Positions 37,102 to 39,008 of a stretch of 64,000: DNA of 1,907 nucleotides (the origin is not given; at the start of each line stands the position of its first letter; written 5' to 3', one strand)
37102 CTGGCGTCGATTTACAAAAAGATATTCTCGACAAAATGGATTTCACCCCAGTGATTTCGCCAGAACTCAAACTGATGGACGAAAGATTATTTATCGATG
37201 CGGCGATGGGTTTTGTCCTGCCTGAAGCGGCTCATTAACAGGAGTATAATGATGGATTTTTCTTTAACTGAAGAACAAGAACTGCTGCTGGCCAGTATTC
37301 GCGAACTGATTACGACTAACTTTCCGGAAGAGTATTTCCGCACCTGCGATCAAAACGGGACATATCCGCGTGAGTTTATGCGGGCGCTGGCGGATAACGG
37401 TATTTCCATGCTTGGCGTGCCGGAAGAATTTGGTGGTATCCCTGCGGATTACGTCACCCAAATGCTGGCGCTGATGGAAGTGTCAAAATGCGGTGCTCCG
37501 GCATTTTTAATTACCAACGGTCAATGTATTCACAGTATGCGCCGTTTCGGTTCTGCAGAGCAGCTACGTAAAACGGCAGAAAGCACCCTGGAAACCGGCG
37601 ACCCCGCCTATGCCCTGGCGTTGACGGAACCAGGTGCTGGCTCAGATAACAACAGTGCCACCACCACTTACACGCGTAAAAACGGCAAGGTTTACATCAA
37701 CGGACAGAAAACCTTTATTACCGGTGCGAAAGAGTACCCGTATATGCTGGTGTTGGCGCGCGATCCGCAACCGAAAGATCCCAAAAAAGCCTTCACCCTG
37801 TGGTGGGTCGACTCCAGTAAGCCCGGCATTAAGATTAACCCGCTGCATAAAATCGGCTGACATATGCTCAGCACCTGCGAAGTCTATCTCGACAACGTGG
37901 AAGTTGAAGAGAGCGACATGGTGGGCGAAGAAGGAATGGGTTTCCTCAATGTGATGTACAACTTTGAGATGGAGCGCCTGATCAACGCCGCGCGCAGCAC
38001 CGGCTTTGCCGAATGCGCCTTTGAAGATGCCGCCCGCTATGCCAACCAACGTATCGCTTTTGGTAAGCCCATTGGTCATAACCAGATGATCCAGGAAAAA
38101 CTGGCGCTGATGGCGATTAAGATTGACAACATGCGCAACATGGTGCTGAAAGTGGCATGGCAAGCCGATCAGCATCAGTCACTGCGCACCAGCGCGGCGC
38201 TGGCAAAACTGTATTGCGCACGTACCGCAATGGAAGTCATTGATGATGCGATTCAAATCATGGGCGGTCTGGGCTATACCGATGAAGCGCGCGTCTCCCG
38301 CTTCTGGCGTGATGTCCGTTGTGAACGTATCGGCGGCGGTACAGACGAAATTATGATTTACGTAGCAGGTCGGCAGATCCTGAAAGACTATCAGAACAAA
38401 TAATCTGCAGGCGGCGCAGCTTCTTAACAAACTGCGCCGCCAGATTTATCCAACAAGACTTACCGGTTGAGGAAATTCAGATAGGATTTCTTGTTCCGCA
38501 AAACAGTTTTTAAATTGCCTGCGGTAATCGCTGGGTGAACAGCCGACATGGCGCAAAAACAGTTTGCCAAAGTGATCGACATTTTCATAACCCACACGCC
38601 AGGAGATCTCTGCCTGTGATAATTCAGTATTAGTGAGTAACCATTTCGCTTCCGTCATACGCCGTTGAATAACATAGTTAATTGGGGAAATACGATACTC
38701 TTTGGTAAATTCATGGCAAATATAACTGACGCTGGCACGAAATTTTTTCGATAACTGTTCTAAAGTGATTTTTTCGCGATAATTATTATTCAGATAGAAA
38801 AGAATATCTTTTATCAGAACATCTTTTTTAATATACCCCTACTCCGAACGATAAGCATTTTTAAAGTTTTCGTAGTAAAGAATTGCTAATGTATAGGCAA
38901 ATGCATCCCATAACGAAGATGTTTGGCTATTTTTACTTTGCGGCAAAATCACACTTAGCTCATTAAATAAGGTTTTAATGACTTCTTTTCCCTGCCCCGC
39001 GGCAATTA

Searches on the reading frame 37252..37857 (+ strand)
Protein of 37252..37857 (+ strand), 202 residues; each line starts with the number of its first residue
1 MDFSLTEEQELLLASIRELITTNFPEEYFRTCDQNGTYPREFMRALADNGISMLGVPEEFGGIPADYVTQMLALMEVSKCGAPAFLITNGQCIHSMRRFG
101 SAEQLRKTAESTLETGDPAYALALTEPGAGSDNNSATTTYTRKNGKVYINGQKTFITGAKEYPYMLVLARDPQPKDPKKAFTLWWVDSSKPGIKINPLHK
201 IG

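Call 12: list_cluster_members(proteins=[window:37252-37857:+, window:37864-38400:+, window:38842-39357:-])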
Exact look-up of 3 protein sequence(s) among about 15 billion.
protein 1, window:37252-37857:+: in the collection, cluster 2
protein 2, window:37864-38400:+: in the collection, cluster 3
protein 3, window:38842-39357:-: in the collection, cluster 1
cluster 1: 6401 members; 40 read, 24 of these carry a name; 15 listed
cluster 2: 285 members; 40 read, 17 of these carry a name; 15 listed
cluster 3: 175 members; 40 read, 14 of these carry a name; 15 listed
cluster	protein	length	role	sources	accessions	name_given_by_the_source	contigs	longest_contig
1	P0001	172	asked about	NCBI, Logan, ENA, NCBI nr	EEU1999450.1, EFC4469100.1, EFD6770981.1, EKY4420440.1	cupin domain-containing protein [Escherichia coli]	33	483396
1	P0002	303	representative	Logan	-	-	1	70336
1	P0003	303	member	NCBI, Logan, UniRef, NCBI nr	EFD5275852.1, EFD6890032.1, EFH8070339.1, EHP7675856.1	AraC family transcriptional regulator [Escherichia coli] | AraC family transcriptional regulator n=1 Tax=Escherichia coli TaxID=562 ...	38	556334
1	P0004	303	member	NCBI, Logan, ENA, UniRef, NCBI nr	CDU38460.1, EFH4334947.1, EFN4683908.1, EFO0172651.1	TPA: AraC family transcriptional regulator [Escherichia coli] | AraC family transcriptional regulator n=1 Tax=Escherichia coli TaxID=562 ... | AraC family transcriptional regulator [Escherichia coli]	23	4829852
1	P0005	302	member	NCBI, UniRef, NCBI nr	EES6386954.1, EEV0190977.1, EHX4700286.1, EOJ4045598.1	AraC family transcriptional regulator [Escherichia coli] | AraC family transcriptional regulator n=1 Tax=Escherichia coli TaxID=562 ...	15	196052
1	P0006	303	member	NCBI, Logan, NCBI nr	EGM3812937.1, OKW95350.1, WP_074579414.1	AraC family transcriptional regulator [Escherichia coli]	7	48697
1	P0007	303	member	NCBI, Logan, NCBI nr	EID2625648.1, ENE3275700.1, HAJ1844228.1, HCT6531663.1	TPA: AraC family transcriptional regulator [Escherichia coli] | AraC family transcriptional regulator [Escherichia coli]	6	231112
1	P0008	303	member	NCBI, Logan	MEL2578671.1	AraC family transcriptional regulator [Escherichia coli]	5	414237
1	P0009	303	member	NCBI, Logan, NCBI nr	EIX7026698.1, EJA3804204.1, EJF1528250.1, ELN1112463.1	AraC family transcriptional regulator [Escherichia coli]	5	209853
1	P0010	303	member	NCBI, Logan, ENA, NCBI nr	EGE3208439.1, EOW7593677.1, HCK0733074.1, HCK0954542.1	AraC family transcriptional regulator [Escherichia coli]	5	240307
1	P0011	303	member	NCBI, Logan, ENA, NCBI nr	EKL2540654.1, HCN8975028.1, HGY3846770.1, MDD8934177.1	AraC family transcriptional regulator [Escherichia coli]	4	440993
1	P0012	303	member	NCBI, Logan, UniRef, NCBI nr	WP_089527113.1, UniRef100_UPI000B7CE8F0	AraC family transcriptional regulator [Escherichia coli] | AraC family transcriptional regulator n=1 Tax=Escherichia coli TaxID=562 ...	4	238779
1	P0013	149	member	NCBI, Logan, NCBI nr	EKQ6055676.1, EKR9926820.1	cupin domain-containing protein [Escherichia coli]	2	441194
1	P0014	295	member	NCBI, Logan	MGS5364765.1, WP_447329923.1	AraC family transcriptional regulator [Escherichia coli]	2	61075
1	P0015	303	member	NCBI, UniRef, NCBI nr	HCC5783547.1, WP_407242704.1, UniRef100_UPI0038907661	TPA: AraC family transcriptional regulator [Escherichia coli] | AraC family transcriptional regulator n=1 Tax=Escherichia coli TaxID=562 ... | AraC family transcriptional regulator [Escherichia coli]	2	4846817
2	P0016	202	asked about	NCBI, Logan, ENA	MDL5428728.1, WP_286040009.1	acyl-CoA dehydrogenase family protein, partial [Escherichia coli]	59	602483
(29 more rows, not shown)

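Call 13: find_encoding_contigs(protein=P0016, flank=4000, max_places=10)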
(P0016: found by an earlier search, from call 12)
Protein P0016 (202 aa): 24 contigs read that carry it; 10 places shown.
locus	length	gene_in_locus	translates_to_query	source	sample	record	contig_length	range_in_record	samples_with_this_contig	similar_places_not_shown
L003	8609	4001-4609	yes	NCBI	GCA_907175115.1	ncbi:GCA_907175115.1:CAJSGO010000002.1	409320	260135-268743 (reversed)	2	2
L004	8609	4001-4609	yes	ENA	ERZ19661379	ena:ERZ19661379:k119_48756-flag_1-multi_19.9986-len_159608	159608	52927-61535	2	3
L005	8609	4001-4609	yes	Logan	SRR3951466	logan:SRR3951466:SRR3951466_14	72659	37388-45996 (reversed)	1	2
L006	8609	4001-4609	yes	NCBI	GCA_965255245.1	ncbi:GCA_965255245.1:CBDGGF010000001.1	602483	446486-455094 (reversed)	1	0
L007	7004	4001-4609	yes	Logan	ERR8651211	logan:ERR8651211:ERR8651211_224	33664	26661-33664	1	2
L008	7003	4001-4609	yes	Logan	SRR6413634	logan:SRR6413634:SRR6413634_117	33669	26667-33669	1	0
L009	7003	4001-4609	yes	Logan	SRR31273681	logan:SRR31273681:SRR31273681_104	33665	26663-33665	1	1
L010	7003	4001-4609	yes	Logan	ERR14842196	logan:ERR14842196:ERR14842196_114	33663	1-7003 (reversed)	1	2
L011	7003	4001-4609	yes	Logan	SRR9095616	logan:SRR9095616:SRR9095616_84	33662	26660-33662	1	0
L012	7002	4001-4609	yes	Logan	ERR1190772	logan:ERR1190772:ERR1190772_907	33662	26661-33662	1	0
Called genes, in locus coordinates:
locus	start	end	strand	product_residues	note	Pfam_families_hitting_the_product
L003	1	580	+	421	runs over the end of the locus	PF07690:MFS_1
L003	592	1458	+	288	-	PF08501:Shikimate_dh_N, PF18317:SDH_C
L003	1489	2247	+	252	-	PF01487:DHquinase_I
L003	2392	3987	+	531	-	PF01144:CoA_trans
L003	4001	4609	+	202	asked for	PF02771:Acyl-CoA_dh_N, PF02770:Acyl-CoA_dh_M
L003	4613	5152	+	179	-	PF00441:Acyl-CoA_dh_1, PF08028:Acyl-CoA_dh_2, PF22924:ACOX_C_alpha1 (weak)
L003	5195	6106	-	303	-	PF02311:AraC_binding, PF07883:Cupin_2, PF00165:HTH_AraC (faint), PF12833:HTH_18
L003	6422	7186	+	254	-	PF01012:ETF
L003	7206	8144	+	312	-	PF01012:ETF, PF00766:ETF_alpha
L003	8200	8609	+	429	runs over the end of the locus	PF01266:DAO, PF01494:FAD_binding_3, PF03486:HI0933_like, PF07992:Pyr_redox_2 (weak), PF12831:FAD_oxidored, PF01266:DAO, PF21162:ETFQO_UQ-bd, PF26311:ETF-QO_FixC_C, +4 more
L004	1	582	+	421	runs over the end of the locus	PF07690:MFS_1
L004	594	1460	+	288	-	PF08501:Shikimate_dh_N, PF18317:SDH_C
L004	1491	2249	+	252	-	PF01487:DHquinase_I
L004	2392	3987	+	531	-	PF01144:CoA_trans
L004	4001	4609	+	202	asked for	PF02771:Acyl-CoA_dh_N, PF02770:Acyl-CoA_dh_M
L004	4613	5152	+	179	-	PF00441:Acyl-CoA_dh_1, PF08028:Acyl-CoA_dh_2, PF22924:ACOX_C_alpha1 (weak)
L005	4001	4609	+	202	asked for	PF02771:Acyl-CoA_dh_N, PF02770:Acyl-CoA_dh_M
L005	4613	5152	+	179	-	PF00441:Acyl-CoA_dh_1, PF08028:Acyl-CoA_dh_2, PF22924:ACOX_C_alpha1 (weak)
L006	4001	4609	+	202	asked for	PF02771:Acyl-CoA_dh_N, PF02770:Acyl-CoA_dh_M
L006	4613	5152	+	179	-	PF00441:Acyl-CoA_dh_1, PF08028:Acyl-CoA_dh_2, PF22924:ACOX_C_alpha1 (weak)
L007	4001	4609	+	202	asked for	PF02771:Acyl-CoA_dh_N, PF02770:Acyl-CoA_dh_M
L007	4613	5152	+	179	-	PF00441:Acyl-CoA_dh_1, PF08028:Acyl-CoA_dh_2, PF22924:ACOX_C_alpha1 (weak)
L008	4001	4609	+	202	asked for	PF02771:Acyl-CoA_dh_N, PF02770:Acyl-CoA_dh_M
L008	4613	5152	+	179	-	PF00441:Acyl-CoA_dh_1, PF08028:Acyl-CoA_dh_2, PF22924:ACOX_C_alpha1 (weak)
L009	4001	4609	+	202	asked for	PF02771:Acyl-CoA_dh_N, PF02770:Acyl-CoA_dh_M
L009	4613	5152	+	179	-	PF00441:Acyl-CoA_dh_1, PF08028:Acyl-CoA_dh_2, PF22924:ACOX_C_alpha1 (weak)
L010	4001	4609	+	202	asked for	PF02771:Acyl-CoA_dh_N, PF02770:Acyl-CoA_dh_M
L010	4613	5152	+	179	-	PF00441:Acyl-CoA_dh_1, PF08028:Acyl-CoA_dh_2, PF22924:ACOX_C_alpha1 (weak)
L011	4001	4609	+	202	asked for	PF02771:Acyl-CoA_dh_N, PF02770:Acyl-CoA_dh_M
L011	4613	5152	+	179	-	PF00441:Acyl-CoA_dh_1, PF08028:Acyl-CoA_dh_2, PF22924:ACOX_C_alpha1 (weak)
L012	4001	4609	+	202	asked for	PF02771:Acyl-CoA_dh_N, PF02770:Acyl-CoA_dh_M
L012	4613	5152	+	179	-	PF00441:Acyl-CoA_dh_1, PF08028:Acyl-CoA_dh_2, PF22924:ACOX_C_alpha1 (weak)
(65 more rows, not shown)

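Call 14: find_encoding_contigs(protein=P0001, flank=4000, max_places=10)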
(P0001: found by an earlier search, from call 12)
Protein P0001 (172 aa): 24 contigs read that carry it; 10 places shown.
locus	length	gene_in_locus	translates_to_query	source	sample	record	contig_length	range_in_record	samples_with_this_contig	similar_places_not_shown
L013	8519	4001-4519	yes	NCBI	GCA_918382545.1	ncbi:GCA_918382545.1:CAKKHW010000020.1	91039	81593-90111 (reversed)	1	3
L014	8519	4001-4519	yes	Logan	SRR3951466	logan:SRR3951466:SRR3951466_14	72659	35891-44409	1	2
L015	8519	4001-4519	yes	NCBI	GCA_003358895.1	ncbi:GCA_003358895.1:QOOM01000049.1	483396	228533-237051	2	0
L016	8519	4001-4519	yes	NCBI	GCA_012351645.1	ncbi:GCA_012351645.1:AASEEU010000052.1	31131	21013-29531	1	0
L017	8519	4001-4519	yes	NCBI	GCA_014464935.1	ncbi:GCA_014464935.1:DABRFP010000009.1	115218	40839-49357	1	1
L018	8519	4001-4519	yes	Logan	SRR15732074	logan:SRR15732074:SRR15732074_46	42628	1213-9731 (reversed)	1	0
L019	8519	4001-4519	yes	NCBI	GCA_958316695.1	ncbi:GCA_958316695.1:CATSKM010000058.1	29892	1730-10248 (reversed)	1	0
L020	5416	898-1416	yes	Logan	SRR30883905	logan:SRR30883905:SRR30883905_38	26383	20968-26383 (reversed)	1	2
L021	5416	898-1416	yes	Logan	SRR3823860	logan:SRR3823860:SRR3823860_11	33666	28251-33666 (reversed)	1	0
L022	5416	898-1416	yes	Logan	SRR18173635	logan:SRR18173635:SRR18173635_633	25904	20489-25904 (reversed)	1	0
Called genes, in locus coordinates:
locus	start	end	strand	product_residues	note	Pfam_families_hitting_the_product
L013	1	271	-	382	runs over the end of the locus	PF00501:AMP-binding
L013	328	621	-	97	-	-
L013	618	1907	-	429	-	PF01266:DAO, PF01494:FAD_binding_3, PF03486:HI0933_like, PF07992:Pyr_redox_2 (weak), PF12831:FAD_oxidored, PF13450:NAD_binding_8 (weak), PF21162:ETFQO_UQ-bd, PF26311:ETF-QO_FixC_C, +4 more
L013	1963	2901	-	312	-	PF01012:ETF, PF00766:ETF_alpha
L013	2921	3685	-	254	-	PF01012:ETF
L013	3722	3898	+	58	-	-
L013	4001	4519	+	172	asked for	PF02311:AraC_binding, PF07883:Cupin_2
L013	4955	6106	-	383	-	PF02771:Acyl-CoA_dh_N, PF02770:Acyl-CoA_dh_M, PF00441:Acyl-CoA_dh_1, PF08028:Acyl-CoA_dh_2, PF22924:ACOX_C_alpha1 (weak)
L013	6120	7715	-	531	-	PF01144:CoA_trans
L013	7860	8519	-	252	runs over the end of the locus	PF01487:DHquinase_I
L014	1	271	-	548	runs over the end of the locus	PF00501:AMP-binding, PF13193:AMP-binding_C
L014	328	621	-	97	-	-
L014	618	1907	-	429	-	PF01266:DAO, PF01494:FAD_binding_3, PF03486:HI0933_like, PF07992:Pyr_redox_2 (weak), PF12831:FAD_oxidored, PF01266:DAO, PF21162:ETFQO_UQ-bd, PF26311:ETF-QO_FixC_C, +4 more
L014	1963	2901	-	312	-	PF01012:ETF, PF00766:ETF_alpha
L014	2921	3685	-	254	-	PF01012:ETF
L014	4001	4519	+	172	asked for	PF02311:AraC_binding, PF07883:Cupin_2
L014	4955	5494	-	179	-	PF00441:Acyl-CoA_dh_1, PF08028:Acyl-CoA_dh_2, PF22924:ACOX_C_alpha1 (weak)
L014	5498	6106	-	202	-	PF02771:Acyl-CoA_dh_N, PF02770:Acyl-CoA_dh_M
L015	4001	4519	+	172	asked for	PF02311:AraC_binding, PF07883:Cupin_2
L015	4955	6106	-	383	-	PF02771:Acyl-CoA_dh_N, PF02770:Acyl-CoA_dh_M, PF00441:Acyl-CoA_dh_1, PF08028:Acyl-CoA_dh_2, PF22924:ACOX_C_alpha1 (weak)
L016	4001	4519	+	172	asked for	PF02311:AraC_binding, PF07883:Cupin_2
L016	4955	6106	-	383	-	PF02771:Acyl-CoA_dh_N, PF02770:Acyl-CoA_dh_M, PF00441:Acyl-CoA_dh_1, PF08028:Acyl-CoA_dh_2, PF22924:ACOX_C_alpha1 (weak)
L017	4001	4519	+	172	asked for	PF02311:AraC_binding, PF07883:Cupin_2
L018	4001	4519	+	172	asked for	PF02311:AraC_binding, PF07883:Cupin_2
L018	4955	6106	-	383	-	PF02771:Acyl-CoA_dh_N, PF02770:Acyl-CoA_dh_M, PF00441:Acyl-CoA_dh_1, PF08028:Acyl-CoA_dh_2, PF22924:ACOX_C_alpha1 (weak)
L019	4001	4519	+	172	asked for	PF02311:AraC_binding, PF07883:Cupin_2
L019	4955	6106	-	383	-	PF02771:Acyl-CoA_dh_N, PF02770:Acyl-CoA_dh_M, PF00441:Acyl-CoA_dh_1, PF08028:Acyl-CoA_dh_2, PF22924:ACOX_C_alpha1 (weak)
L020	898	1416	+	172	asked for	PF02311:AraC_binding, PF07883:Cupin_2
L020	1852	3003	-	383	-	PF02771:Acyl-CoA_dh_N, PF02770:Acyl-CoA_dh_M, PF00441:Acyl-CoA_dh_1, PF08028:Acyl-CoA_dh_2, PF22924:ACOX_C_alpha1 (weak)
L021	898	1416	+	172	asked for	PF02311:AraC_binding, PF07883:Cupin_2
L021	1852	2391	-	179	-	PF00441:Acyl-CoA_dh_1, PF08028:Acyl-CoA_dh_2, PF22924:ACOX_C_alpha1 (weak)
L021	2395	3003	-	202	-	PF02771:Acyl-CoA_dh_N, PF02770:Acyl-CoA_dh_M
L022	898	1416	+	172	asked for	PF02311:AraC_binding, PF07883:Cupin_2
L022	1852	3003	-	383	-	PF02771:Acyl-CoA_dh_N, PF02770:Acyl-CoA_dh_M, PF00441:Acyl-CoA_dh_1, PF08028:Acyl-CoA_dh_2, PF22924:ACOX_C_alpha1 (weak)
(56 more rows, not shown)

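Call 49: search_protein_families(proteins=[window:37252-37857:+], library=ncbifam)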
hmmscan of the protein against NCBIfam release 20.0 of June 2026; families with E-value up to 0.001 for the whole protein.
window:37252-37857:+ (202 aa): 17 families
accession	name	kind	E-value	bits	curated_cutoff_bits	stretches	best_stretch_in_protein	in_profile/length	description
NF008997.0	PRK12341.1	equivalog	7e-114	380.8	537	1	1-202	1-202/382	acyl-CoA dehydrogenase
NF002885.1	PRK03354.1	equivalog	4.4e-59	200.4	540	1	1-202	1-199/378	crotonobetainyl-CoA dehydrogenase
NF042972.1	AcrlCoAredClosAcrC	equivalog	3.5e-29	101.6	640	1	1-196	1-195/378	acryloyl-CoA reductase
NF042439.1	SulpropCoADesulf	equivalog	9.2e-21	74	600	1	18-171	6-159/379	3-sulfinopropanoyl-CoA desulfinase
NF058590.1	AcCoDHFadEBacil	equivalog_domain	8.1e-19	67.6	600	1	5-197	21-211/586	acyl-CoA dehydrogenase FadE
NF053553.1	prodigi_MBC_PigA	equivalog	8.6e-16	58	500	1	1-195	1-197/381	prodigiosin MBC biosynthesis dehydrogenase PigA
NF045552.1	GlutCoADH_Des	equivalog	2.4e-14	53.3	470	1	1-202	1-204/387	glutaryl-CoA dehydrogenase Acd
NF043006.1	CyhCrbnylCoADH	equivalog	8.8e-14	51.3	650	1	6-198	5-196/380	cyclohexane-1-carbonyl-CoA dehydrogenase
NF045652.1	ProlPCPDhRedW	equivalog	8.9e-13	47.8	650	1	39-200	30-198/376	L-prolyl-[peptidyl-carrier protein] dehydrogenase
TIGR03204.1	pimC_large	equivalog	2.3e-11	43.2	623.85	1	41-201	44-204/395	pimeloyl-CoA dehydrogenase large subunit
NF052270.1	Staph_DH_FadE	equivalog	3.8e-10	39.1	600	1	5-198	21-215/400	acyl-CoA dehydrogenase FadE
TIGR03207.1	cyc_hxne_CoA_dh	equivalog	4.2e-10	38.9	575.35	1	8-200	4-196/372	cyclohexanecarboxyl-CoA dehydrogenase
NF049984.1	Rv1679_FadE16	equivalog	2.3e-09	37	600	1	30-196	17-181/371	Rv1679 family acyl-CoA dehydrogenase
TIGR04022.1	sulfur_SfnB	equivalog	2.5e-09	36.5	430.9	1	31-195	27-185/391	SfnB family sulfur acquisition oxidoreductase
TIGR03203.1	pimD_small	equivalog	1.1e-08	34.7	652.7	1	2-193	1-193/378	pimeloyl-CoA dehydrogenase small subunit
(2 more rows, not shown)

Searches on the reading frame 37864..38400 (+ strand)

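Call 49: search_protein_families(proteins=[window:37864-38400:+], library=ncbifam)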
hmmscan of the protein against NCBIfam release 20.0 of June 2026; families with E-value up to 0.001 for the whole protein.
window:37864-38400:+ (179 aa): 20 families
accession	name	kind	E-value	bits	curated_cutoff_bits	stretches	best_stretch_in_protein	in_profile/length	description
NF008997.0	PRK12341.1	equivalog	1.5e-112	376.4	537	1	1-178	205-382/382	acyl-CoA dehydrogenase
NF002885.1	PRK03354.1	equivalog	4.3e-68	230.1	540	1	1-177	202-378/378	crotonobetainyl-CoA dehydrogenase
NF043006.1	CyhCrbnylCoADH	equivalog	3.2e-35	121.9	650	1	4-175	207-378/380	cyclohexane-1-carbonyl-CoA dehydrogenase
NF042972.1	AcrlCoAredClosAcrC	equivalog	1e-34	119.8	640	1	3-174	207-378/378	acryloyl-CoA reductase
NF042439.1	SulpropCoADesulf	equivalog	5.7e-32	110.9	600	1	5-174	199-372/379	3-sulfinopropanoyl-CoA desulfinase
NF045552.1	GlutCoADH_Des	equivalog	6.4e-31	107.9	470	1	4-164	210-371/387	glutaryl-CoA dehydrogenase Acd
NF058590.1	AcCoDHFadEBacil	equivalog_domain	8.6e-26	90.6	600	1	3-173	222-411/586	acyl-CoA dehydrogenase FadE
NF053553.1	prodigi_MBC_PigA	equivalog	1.1e-25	90.5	500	1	5-170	212-377/381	prodigiosin MBC biosynthesis dehydrogenase PigA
TIGR03207.1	cyc_hxne_CoA_dh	equivalog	2.7e-25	88.9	575.35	1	6-171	206-370/372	cyclohexanecarboxyl-CoA dehydrogenase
NF045652.1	ProlPCPDhRedW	equivalog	7.1e-21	74.4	650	1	4-164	206-365/376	L-prolyl-[peptidyl-carrier protein] dehydrogenase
NF052270.1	Staph_DH_FadE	equivalog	2.2e-19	69.5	600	1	4-172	226-393/400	acyl-CoA dehydrogenase FadE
NF037942.1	ac_ACP_DH_MbtN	equivalog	1.3e-18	66.9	700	1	3-176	199-369/376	mycobactin biosynthesis acyl-ACP dehydrogenase MbtN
NF008594.0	PRK11561.1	equivalog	7.3e-16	57.6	545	1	17-167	278-434/540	isovaleryl-CoA dehydrogenase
NF050027.1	acylCoADhIpdE2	equivalog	4.3e-12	46.2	450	1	38-147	181-285/311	acyl-CoA dehydrogenase IpdE2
NF049984.1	Rv1679_FadE16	equivalog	4.8e-11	42.5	600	1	11-171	200-364/371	Rv1679 family acyl-CoA dehydrogenase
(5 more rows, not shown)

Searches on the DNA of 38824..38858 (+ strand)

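Call 57: search_dna_similar(query=window:38824-38858:+, collection=ecoli_genomes, mode=near, max_evalue=10, max_rows=20)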
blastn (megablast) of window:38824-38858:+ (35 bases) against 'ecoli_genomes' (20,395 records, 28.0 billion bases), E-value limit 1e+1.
Records with a match: 2; places in all: 2; records where one place covers at least 80% of the query: 2.
Genomes with a match: 2 of 5426; with a place that covers at least 80% of the query: 2. Places per genome that has any: lowest 1, median 1, highest 1. On chromosomes: 2 places; on plasmids: 0.
Best place of each record, by identity: >=99% 1; 95-99% 1.
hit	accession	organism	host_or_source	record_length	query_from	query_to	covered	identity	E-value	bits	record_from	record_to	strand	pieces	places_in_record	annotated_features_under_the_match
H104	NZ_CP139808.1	Escherichia coli strain FLI21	Homo sapiens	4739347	1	35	100%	100.0%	4e-9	66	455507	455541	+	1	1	ydiP: AraC family transcriptional regulator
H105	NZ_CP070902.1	Escherichia coli strain 99COLEC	Homo sapiens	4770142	1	35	100%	97.1%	2e-7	60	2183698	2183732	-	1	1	ydiP: AraC family transcriptional regulator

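Call 58: get_annotated_region(hit=H104, flank=3500)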
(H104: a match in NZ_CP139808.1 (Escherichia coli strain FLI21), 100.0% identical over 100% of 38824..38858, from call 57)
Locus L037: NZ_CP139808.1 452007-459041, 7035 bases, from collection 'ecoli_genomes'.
description: Escherichia coli strain FLI21 chromosome, complete genome
organism: Escherichia coli strain FLI21 (NCBI taxid 562)
replicon: chromosome; assembly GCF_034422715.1
host: Homo sapiens; source: -; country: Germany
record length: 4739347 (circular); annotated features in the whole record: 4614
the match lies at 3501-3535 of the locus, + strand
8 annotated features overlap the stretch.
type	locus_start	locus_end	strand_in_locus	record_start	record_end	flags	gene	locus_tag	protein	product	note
CDS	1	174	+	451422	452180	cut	aroD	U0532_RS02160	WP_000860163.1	type I 3-dehydroquinate dehydratase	-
CDS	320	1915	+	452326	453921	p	ydiF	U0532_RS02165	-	acyl CoA:acetate/3-ketoacid CoA transferase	internal stop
CDS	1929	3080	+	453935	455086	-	ydiO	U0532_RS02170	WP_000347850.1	acyl-CoA dehydrogenase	-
CDS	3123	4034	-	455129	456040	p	ydiP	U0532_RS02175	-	AraC family transcriptional regulator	internal stop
CDS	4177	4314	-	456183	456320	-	-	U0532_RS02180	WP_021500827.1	hypothetical protein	-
CDS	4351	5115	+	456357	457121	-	ydiQ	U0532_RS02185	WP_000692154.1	electron transfer flavoprotein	-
CDS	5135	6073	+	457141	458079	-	ydiR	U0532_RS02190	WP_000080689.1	electron transfer flavoprotein subunit alpha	-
CDS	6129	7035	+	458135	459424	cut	ydiS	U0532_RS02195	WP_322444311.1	FAD-dependent oxidoreductase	-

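Call 59: get_annotated_region(hit=H105, flank=3500)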
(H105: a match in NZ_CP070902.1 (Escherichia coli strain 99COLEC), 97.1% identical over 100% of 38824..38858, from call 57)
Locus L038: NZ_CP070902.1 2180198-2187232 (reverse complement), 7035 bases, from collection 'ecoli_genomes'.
description: Escherichia coli strain 99COLEC chromosome, complete genome
organism: Escherichia coli strain 99COLEC (NCBI taxid 562)
replicon: chromosome; assembly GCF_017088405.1
host: Homo sapiens; source: feces; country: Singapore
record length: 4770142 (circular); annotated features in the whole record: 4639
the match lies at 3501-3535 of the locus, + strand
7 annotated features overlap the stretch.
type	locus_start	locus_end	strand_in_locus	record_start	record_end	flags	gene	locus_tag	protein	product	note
CDS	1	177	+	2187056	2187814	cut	aroD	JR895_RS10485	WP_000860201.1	type I 3-dehydroquinate dehydratase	-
CDS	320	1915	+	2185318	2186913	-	ydiF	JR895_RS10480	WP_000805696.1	acyl CoA:acetate/3-ketoacid CoA transferase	-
CDS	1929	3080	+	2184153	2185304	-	ydiO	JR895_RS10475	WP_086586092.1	acyl-CoA dehydrogenase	-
CDS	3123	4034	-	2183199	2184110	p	ydiP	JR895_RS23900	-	AraC family transcriptional regulator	internal stop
CDS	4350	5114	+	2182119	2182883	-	ydiQ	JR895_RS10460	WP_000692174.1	electron transfer flavoprotein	-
CDS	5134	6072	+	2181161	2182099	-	ydiR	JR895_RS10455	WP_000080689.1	electron transfer flavoprotein subunit alpha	-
CDS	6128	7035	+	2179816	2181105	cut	ydiS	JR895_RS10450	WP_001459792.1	FAD-dependent oxidoreductase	-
